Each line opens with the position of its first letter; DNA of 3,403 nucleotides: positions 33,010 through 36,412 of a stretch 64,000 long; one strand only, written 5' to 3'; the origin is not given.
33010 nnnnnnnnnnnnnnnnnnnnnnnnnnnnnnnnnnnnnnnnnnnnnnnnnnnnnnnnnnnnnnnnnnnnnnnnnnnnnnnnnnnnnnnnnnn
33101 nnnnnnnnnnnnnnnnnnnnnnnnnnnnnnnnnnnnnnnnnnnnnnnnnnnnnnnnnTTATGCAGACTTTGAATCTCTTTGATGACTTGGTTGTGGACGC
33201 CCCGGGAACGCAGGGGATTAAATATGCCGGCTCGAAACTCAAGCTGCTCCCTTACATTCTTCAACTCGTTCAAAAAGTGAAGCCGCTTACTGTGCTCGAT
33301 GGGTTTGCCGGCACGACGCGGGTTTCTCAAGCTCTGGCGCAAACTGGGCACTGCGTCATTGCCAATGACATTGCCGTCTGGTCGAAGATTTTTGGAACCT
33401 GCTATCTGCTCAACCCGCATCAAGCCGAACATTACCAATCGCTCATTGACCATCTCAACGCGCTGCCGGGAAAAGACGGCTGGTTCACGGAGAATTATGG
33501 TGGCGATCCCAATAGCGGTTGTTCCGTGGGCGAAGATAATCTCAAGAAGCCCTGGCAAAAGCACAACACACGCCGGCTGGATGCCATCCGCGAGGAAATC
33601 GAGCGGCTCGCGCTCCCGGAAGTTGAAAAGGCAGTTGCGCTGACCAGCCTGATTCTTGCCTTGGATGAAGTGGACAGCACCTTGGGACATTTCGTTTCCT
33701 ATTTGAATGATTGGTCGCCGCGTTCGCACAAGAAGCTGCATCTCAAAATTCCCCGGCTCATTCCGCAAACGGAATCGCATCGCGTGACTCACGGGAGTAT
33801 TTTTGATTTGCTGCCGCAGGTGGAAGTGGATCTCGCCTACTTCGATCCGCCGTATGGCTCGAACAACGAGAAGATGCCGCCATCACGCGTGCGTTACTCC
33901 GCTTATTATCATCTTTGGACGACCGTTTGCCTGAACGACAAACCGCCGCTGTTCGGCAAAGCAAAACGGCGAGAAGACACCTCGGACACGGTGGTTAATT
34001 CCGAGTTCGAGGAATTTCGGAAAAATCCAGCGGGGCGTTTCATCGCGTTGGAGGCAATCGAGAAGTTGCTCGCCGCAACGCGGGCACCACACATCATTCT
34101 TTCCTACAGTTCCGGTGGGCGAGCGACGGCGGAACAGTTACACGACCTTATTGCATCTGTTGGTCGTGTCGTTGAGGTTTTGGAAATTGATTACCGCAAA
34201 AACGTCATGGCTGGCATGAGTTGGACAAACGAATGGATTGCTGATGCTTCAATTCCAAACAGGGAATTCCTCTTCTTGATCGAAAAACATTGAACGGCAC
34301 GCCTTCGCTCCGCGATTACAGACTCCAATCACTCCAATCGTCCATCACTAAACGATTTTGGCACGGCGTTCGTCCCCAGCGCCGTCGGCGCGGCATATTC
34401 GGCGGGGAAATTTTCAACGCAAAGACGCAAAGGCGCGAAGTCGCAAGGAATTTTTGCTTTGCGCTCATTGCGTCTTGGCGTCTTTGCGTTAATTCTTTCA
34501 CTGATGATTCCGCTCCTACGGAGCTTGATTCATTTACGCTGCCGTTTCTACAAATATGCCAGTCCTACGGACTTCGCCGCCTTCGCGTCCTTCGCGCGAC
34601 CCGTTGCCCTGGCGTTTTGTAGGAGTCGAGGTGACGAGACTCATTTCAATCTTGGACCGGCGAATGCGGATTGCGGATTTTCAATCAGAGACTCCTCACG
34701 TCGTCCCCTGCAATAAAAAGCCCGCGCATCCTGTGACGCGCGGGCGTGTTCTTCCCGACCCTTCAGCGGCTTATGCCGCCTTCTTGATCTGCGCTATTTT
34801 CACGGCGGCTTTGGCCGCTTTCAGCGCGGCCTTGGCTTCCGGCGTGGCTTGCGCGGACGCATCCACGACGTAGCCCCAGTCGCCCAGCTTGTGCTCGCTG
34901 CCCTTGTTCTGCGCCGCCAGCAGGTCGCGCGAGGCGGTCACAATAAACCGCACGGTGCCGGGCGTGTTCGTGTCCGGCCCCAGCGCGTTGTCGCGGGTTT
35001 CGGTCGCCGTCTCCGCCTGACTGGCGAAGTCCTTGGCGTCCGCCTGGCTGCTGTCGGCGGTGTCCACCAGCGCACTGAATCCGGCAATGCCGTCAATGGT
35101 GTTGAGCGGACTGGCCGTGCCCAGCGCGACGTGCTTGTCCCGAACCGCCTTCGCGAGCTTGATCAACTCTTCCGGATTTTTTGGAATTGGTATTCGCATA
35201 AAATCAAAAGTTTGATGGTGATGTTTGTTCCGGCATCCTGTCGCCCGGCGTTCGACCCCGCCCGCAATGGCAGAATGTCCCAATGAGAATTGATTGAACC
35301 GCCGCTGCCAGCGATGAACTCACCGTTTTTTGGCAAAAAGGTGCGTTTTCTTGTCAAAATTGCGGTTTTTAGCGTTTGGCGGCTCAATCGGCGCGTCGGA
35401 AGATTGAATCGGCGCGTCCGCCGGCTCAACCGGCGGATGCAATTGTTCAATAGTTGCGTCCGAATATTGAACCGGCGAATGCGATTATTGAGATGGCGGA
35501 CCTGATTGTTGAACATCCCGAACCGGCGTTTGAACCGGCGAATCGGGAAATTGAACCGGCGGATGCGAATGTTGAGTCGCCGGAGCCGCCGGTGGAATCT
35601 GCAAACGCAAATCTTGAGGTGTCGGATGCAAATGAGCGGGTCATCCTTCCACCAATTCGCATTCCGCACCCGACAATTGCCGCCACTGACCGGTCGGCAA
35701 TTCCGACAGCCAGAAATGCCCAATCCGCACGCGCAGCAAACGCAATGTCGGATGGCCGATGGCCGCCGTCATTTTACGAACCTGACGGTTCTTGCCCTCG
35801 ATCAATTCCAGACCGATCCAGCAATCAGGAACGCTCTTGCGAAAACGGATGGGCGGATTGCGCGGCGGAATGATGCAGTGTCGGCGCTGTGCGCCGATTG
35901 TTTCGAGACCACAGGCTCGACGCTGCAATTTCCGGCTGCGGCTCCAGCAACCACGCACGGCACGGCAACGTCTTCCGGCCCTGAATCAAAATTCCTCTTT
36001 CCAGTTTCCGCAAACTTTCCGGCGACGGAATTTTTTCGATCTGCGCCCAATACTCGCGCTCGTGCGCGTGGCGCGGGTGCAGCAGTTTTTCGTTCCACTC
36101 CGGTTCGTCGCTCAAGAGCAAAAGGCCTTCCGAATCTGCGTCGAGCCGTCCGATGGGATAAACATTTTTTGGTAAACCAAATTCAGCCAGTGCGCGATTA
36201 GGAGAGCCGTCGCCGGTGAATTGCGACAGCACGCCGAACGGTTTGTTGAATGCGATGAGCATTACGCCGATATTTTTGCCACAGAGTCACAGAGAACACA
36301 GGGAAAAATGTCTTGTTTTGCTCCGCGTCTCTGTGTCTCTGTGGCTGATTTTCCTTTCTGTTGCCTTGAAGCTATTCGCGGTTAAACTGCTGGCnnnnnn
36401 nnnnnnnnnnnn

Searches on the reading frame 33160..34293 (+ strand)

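Call 5: search_protein_families(library=pfam, proteins=[window:33160-34293:+])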
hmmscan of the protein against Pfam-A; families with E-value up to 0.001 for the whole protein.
window:33160-34293:+ (377 aa): 1 family
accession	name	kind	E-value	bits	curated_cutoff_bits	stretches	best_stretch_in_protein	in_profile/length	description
PF02086.21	MethyltransfD12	-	4.2e-21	76.3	22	1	22-272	1-216/253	D12 class N6 adenine-specific DNA methyltransferase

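Call 37: search_protein_families(library=padloc, max_evalue=0.01, proteins=[window:33160-34293:+])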
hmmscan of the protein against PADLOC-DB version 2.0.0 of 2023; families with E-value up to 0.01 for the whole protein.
window:33160-34293:+ (377 aa): 13 families
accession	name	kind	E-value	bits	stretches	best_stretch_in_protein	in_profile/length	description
PDLC03342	MTase_II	-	1.4e-157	522.7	1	3-376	8-381/383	Type II methyltransferase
PDLC03298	MTase_II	-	5.1e-61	204.7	1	20-374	2-335/362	Type II methyltransferase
PDLC03257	MTase_II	-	2.6e-40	136.8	1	17-347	10-318/343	Type II methyltransferase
PDLC03287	MTase_II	-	6.5e-30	102.5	1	21-348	2-318/646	Type II methyltransferase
PDLC03373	MTase_II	-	5.7e-24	83.1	1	21-275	10-249/339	Type II methyltransferase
PDLC03345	MTase_II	-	7.8e-20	68.7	2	136-338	153-364/581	Type II methyltransferase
PDLC03372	MTase_II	-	7e-12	43.7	1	137-270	42-164/259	Type II methyltransferase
PDLC03261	MTase_II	-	1.9e-10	37.7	2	218-348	504-620/643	Type II methyltransferase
PDLC03385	MTase_II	-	9e-10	36.4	0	20-161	9-133/336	Type II methyltransferase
PDLC03292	MTase_II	-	1.4e-09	34.7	1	138-318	187-350/722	Type II methyltransferase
PDLC03720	oMTase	-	1.6e-07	29.3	1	20-235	4-214/326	orphan methyltransferase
PDLC04134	mad2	-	2.4e-06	24.6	0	27-71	277-321/492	mads_2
PDLC03321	MTase_II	-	0.0042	14.3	0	35-71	193-230/245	Type II methyltransferase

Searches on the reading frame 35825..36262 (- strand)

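Call 58: search_protein_families(library=pfam, max_evalue=0.001, proteins=[window:35825-36262:-])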
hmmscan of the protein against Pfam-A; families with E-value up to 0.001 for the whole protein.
window:35825-36262:- (145 aa): 1 family
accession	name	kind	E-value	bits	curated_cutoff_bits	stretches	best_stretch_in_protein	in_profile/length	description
PF00849.27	PseudoU_synth_2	-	2e-14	54.5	26.8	1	2-82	2-89/152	RNA pseudouridylate synthase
